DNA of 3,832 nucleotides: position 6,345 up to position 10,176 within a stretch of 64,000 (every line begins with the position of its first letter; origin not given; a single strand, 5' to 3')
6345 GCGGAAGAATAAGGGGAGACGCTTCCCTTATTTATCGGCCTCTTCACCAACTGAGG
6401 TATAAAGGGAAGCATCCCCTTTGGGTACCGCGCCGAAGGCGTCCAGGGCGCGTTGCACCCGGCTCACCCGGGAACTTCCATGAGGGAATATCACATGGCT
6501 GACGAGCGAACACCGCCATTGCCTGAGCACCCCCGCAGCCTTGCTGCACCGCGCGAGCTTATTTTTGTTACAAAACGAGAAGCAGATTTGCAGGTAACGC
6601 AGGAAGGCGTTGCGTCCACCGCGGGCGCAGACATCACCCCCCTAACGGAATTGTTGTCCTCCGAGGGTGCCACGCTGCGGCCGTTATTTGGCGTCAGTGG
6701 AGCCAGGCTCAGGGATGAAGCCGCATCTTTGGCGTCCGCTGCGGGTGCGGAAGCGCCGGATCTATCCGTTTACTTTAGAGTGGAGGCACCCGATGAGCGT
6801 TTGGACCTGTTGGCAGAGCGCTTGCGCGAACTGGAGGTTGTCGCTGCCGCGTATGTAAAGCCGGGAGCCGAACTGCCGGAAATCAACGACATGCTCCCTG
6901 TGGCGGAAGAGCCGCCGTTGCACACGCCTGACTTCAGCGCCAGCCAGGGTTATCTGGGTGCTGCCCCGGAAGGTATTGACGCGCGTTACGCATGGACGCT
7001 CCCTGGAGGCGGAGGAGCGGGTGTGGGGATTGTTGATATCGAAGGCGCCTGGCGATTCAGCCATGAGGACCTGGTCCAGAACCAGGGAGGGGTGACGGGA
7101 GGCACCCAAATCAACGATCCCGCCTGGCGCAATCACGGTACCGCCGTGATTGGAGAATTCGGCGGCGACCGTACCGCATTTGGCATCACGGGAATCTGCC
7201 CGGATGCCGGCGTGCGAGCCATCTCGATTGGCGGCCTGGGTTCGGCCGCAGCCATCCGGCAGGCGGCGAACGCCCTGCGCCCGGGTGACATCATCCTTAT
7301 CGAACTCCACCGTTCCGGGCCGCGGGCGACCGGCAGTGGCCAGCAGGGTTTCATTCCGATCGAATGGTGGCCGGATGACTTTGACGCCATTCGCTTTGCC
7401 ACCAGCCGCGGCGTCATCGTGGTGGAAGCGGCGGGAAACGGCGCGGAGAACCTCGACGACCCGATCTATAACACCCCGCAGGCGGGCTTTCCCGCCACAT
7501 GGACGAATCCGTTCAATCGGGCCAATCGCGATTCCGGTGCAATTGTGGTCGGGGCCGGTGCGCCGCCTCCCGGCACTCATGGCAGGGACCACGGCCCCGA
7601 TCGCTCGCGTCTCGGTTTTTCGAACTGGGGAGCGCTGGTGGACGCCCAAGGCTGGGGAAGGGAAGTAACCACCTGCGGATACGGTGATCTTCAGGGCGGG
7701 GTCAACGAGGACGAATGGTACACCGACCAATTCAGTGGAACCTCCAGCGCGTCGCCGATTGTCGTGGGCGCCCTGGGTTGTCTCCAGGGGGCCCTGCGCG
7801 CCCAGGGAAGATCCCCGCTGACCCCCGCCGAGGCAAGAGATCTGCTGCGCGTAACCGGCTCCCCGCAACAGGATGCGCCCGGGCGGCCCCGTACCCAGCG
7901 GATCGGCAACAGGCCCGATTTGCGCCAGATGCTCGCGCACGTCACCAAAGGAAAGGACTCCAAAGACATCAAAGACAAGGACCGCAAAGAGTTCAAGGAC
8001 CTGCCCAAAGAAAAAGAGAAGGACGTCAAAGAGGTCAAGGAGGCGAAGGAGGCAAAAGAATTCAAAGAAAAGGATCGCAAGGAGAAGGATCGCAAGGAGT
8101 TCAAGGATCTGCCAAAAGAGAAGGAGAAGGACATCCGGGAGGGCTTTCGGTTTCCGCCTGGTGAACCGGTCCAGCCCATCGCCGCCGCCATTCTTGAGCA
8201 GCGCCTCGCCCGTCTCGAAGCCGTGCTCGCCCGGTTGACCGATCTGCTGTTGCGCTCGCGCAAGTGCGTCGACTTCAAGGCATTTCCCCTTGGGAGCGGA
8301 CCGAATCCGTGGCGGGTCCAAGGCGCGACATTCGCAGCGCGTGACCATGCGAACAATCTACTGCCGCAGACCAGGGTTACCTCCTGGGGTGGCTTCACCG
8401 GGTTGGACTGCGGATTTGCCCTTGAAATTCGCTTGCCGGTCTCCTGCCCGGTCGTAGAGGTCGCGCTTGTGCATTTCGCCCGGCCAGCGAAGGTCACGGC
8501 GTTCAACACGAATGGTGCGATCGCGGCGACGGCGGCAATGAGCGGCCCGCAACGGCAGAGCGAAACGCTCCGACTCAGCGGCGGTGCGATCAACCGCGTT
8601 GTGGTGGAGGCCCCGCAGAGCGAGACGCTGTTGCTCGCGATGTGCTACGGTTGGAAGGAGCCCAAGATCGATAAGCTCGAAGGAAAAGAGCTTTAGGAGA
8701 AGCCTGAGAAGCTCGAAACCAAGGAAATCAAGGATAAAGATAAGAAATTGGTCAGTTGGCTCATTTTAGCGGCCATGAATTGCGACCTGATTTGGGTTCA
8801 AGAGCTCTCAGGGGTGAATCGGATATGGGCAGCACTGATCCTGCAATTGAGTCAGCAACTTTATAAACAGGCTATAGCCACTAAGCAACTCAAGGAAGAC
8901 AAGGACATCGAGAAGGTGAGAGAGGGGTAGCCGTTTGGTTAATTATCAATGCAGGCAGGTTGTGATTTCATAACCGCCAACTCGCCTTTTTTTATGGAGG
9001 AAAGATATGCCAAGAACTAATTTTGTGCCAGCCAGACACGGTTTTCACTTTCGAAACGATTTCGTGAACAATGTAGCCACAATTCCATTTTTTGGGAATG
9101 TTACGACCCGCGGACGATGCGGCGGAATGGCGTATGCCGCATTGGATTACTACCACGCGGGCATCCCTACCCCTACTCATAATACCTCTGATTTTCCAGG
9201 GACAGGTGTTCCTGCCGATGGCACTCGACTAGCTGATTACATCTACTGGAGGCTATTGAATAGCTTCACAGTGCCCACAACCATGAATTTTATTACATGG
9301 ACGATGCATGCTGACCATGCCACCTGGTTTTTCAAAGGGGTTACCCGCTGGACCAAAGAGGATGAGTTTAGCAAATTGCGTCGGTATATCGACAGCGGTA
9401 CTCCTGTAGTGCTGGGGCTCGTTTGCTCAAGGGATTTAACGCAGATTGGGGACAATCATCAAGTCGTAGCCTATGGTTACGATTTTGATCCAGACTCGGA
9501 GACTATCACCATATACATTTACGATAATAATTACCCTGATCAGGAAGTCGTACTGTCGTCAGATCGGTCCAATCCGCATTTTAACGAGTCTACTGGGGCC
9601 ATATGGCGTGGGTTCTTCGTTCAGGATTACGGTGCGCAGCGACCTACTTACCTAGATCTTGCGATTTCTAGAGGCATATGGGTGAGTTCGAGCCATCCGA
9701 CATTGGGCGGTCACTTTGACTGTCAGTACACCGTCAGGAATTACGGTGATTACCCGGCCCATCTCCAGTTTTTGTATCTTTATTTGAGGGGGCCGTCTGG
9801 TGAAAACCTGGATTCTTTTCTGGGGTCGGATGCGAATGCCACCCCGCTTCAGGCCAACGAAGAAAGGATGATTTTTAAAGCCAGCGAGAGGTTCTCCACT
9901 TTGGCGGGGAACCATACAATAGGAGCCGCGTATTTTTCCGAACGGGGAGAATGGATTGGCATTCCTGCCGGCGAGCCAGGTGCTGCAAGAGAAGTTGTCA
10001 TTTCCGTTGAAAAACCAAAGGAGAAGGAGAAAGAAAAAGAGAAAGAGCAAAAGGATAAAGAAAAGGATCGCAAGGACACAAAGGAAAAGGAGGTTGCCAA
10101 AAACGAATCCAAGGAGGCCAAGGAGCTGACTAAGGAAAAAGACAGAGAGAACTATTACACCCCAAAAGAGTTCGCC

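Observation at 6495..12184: Four-gene island: two cytoplasmic peptidases with a shared K/E/D-rich spacer and tail, plus a graspetide-type ATP-grasp ligase and a dead paralog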

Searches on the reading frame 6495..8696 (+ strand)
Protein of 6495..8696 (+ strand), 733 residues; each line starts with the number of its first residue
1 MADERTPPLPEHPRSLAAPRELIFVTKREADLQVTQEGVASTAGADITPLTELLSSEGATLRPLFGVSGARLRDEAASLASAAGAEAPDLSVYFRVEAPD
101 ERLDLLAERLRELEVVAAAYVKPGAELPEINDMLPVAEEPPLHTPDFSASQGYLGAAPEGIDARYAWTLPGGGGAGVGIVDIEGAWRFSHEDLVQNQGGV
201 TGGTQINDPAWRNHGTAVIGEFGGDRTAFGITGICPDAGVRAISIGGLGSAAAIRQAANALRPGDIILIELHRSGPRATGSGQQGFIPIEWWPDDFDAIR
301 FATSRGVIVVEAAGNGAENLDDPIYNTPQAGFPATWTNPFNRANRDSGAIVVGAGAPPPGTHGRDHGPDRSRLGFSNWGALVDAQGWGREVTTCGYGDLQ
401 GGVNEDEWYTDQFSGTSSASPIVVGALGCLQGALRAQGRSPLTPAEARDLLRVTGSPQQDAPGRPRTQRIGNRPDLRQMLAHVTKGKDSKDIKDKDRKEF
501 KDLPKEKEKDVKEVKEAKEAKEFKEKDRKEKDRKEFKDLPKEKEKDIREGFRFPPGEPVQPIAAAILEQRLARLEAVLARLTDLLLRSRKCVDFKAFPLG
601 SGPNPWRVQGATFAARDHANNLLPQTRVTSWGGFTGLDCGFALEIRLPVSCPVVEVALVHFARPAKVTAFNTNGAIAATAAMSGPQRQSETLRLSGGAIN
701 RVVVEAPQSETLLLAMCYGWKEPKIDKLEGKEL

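Call 3: search_protein_families(library=pfam, proteins=[window:6495-8696:+], max_evalue=0.1)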
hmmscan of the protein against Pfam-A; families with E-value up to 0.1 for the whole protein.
window:6495-8696:+ (733 aa): 1 family
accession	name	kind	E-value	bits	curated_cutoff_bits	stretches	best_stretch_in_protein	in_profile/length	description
PF00082.27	Peptidase_S8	-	3.9e-11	43.3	21.8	1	202-455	44-273/288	Subtilase family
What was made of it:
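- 6495..8696 (+): Gene 1. A cytoplasmic S8 subtilase carrier with this layout: S8 domain (Pfam match at about 7098-7859), K/E/D-rich spacer 1 (7929-8156), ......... helix (from 8196), an unknown 'X' domain (about 8250-8654), then the start of spacer 2, cut by a TAG stop. Peptidase_S8 E 3.9e-11 (call 3).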

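Call 4: search_protein_families(library=ncbifam, proteins=[window:6495-8696:+], max_evalue=0.1)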
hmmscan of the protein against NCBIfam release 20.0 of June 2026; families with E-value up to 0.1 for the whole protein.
window:6495-8696:+ (733 aa): 3 families
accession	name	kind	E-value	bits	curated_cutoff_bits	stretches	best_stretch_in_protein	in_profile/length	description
TIGR03921.1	T7SS_mycosin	equivalog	4.4e-05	22.8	278.75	1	297-426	140-239/353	type VII secretion-associated serine protease mycosin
TIGR03895.1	protease_PatA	subfamily_domain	0.0015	17.4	421.05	1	373-521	126-263/606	PatA/PatG family cyanobactin maturation protease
NF033595.1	denti_PrtP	equivalog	0.0069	15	300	1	371-431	401-457/606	dentilisin complex serine proteinase subunit PrtP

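Call 30: search_protein_families(library=padloc, proteins=[window:6495-8696:+], max_evalue=0.01)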
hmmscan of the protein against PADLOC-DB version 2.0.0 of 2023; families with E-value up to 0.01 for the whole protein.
window:6495-8696:+ (733 aa): 0 families

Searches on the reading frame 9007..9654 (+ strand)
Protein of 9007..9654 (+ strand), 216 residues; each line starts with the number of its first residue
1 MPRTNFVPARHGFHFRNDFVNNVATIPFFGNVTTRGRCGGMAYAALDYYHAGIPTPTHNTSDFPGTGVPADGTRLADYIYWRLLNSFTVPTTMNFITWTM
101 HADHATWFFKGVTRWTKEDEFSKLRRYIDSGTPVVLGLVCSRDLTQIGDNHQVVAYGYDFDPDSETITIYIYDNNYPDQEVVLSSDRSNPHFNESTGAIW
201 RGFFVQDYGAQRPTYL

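Call 66: predict_structure(alignment_id=A8)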
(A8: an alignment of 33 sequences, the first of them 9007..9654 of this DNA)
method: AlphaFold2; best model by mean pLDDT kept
length: 216 residues; sequences in the alignment: 33
mean_pLDDT: 92.7   pTM: 0.90
mean pLDDT of the five models: 92.7, 92.4, 91.9, 91.2, 91.1
residues with pLDDT >= 90: 181; 70-90: 23; 50-70: 11; < 50: 1
segments of 3 or more residues with pLDDT < 50: none
pLDDT, mean of each block of 10 residues (from residue 1): 92 94 60 81 98 94 92 94 94 95 91 96 98 98 90 98 97 95 97 98 97 87
secondary structure, 60 per line:
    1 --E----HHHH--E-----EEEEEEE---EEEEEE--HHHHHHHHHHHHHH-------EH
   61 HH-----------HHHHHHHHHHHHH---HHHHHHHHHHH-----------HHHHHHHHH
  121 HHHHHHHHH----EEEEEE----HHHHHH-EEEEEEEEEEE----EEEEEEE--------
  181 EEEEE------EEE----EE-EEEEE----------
elements in order: H8-11 E20-26 E30-35 H38-51 H74-86 H90-100 H112-129 E134-139 H144-149 E151-161 E166-172 E181-185 E192-194 E202-206
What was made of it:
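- On Papain-like (clan CA) cysteine peptidase (gene 2 N-domain): The model has pLDDT 92.7 (call 66).
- Checked: The AlphaFold model of residues 1-216 has pLDDT 92.7 (call 66).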

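Call 71: fold_search(model_id=the predicted structure, library=pdb)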
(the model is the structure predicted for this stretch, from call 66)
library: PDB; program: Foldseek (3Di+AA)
matches with E <= 10: 380; with E <= 0.001: 0
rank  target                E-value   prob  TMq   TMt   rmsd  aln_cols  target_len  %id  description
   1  2avw_D                1.5e-02  0.91  0.26  0.20   5.2       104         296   16  Crystal structure of monoclinic form of streptococcus Mac-1 (released 2006-02-28)
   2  2avw_A                2.8e-02  0.77  0.24  0.19   6.5       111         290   20  Crystal structure of monoclinic form of streptococcus Mac-1 (released 2006-02-28)
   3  2avw_B                3.5e-02  0.90  0.29  0.22   4.6       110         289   16  Crystal structure of monoclinic form of streptococcus Mac-1 (released 2006-02-28)
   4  9jdd_A                9.3e-02  0.72  0.29  0.32   7.1       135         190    8  Crystal structure of the type VI secretion system effector-immunity complex BtaeB CTD-BtaiB from Bacteroides fragilis (released 2025-09-03)
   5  1y08                  9.3e-02  0.54  0.24  0.19   6.5       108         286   19  Structure of the Streptococcal Endopeptidase IdeS, a Novel Cysteine Proteinase with Strict Specificity for IgG (released 2004-12-21)
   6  9arc                  9.8e-02  0.82  0.27  0.15   4.4       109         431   13  Crystal Structure of C0362 (TDE_0362 [TDE0362] resi 205-647) (released 2024-11-27)
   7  2au1                  9.8e-02  0.69  0.26  0.20   5.1        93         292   16  Crystal Structure of group A Streptococcus MAC-1 orthorhombic form (released 2006-02-28)
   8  9mdo                  1.2e-01  0.63  0.25  0.14   6.6       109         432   16  Crystal Structure of Y559A Prosegment Binding Loop Mutant of C0362 (TDE_0362 [TDE0362] resi 205-647) (released 2025-02-12)
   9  1cv8                  1.7e-01  0.57  0.38  0.45   8.6       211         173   14  STAPHOPAIN, CYSTEINE PROTEINASE FROM STAPHYLOCOCCUS AUREUS V8 (released 1998-10-14)
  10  9mdm                  2.3e-01  0.51  0.27  0.15   5.2       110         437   13  Crystal Structure of C412S Mutant of C0362 (TDE_0362 [TDE0362] resi 205-647) (released 2025-02-12)
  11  9mdk                  3.3e-01  0.51  0.28  0.15   4.6       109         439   13  Crystal Structure of E64-inhibited C0362 (TDE_0362 [TDE0362] resi 205-647) (released 2025-02-12)
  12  8oig_A                3.3e-01  0.30  0.36  0.43  13.5       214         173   11  Crystal Structure of Staphopain C from Staphylococcus aureus (released 2023-06-21)
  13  9hb1                  4.4e-01  0.44  0.27  0.21   4.5       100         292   12  Structure of IdeC protease C94S from Streptococcus canis (released 2025-10-01)
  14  3qsd                  4.4e-01  0.16  0.18  0.16   8.4       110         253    9  Structure of cathepsin B1 from Schistosoma mansoni in complex with CA074 inhibitor (released 2011-08-10)
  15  1pxv_A                4.9e-01  0.30  0.37  0.42   8.6       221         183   10  The staphostatin-staphopain complex: a forward binding inhibitor in complex with its target cysteine protease (released 2003-10-21)
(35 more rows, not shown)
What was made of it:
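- On Papain-like (clan CA) cysteine peptidase (gene 2 N-domain): Top Foldseek hits are nearly all papain-like but weak (E >= 0.015, TM 0.25-0.38; call 71).
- Checked: Its Foldseek hits are weak (best E 0.015) but nearly all to papain-like cysteine peptidases: IdeS/Mac-1, staphopain, cathepsins (call 71).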

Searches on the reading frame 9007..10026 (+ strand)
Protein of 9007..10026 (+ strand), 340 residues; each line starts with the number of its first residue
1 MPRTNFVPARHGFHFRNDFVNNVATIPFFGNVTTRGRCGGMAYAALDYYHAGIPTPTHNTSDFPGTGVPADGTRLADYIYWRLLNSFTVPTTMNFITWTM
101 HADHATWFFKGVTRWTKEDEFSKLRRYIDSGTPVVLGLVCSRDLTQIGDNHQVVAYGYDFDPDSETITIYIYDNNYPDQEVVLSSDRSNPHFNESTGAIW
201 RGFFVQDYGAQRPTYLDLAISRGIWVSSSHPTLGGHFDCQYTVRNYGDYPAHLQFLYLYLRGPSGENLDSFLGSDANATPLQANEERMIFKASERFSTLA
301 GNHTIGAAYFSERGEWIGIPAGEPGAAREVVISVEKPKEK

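Call 48: find_homologous_proteins(query=window:9007-10026:+, max_evalue=0.001)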
Query window:9007-10026:+ (340 aa): 550 proteins with E <= 0.001 among 2094 candidates; the best 120 are listed.
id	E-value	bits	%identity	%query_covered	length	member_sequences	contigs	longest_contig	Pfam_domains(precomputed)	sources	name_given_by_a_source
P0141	8.7e-238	806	100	100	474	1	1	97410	-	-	-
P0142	1.3e-126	440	57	100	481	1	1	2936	-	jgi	jgi:hypothetical protein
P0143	2.4e-122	426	56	96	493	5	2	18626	-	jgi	jgi:hypothetical protein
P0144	1.4e-121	424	55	99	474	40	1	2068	-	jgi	-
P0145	1.6e-121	424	54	100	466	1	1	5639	-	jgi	jgi:hypothetical protein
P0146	3.4e-121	423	55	100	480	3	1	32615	-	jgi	jgi:hypothetical protein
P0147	1.5e-119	417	55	100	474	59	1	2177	-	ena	-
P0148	8.2e-119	415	55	99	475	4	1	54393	-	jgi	jgi:hypothetical protein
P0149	1.6e-118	414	54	100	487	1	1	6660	-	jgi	jgi:hypothetical protein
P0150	3.7e-118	413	53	100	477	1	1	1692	-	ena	-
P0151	4.5e-117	409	53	100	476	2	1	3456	-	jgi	jgi:hypothetical protein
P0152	1.2e-116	408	53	100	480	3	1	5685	-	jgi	jgi:hypothetical protein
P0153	1.6e-116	407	53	100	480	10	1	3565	-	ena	-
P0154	1.9e-116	407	54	100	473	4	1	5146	-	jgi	jgi:hypothetical protein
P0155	3.0e-116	406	53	100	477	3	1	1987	-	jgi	jgi:hypothetical protein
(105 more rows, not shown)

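Call 52: search_protein_families(library=pfam, alignment_id=A6, max_evalue=0.001)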
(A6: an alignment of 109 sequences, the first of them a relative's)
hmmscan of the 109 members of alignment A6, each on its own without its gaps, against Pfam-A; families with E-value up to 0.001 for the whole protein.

A. member 1, P0141 (474 aa): 0 families

B. families by the number of members that match (of 109 scanned): 18 families
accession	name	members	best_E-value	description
PF25819.1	Nal1_C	13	2.6e-06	Nal1 C-terminal domain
PF00949.27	Peptidase_S7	13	1.6e-05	Peptidase S7, Flavivirus NS3 serine protease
PF00082.27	Peptidase_S8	7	1.4e-53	Subtilase family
PF25608.1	NAL1_N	5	4.8e-06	NARROW LEAF 1 N-terminal domain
PF01400.30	Astacin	4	7e-53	Astacin (Peptidase family M12A)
PF05579.19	Peptidase_S32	4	0.00013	Equine arteritis virus serine endopeptidase S32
PF01833.30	TIG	2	3.3e-10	IPT/TIG domain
PF13365.12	Trypsin_2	2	0.00019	Trypsin-like peptidase domain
PF09471.16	Peptidase_M64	1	1.4e-44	IgA Peptidase M64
PF00854.27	PTR2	1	1.7e-38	POT family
PF00575.29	S1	1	2.4e-07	S1 RNA binding domain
PF01453.30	B_lectin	1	2.3e-05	D-mannose binding lectin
PF16361.10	Peptidase_S8_N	1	3e-05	N-terminal of Subtilase family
PF02095.21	Extensin_1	1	6.5e-05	Extensin-like protein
PF10342.15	Kre9_KNH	1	0.00055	Kre9/KNH-like N-terminal Ig-like domain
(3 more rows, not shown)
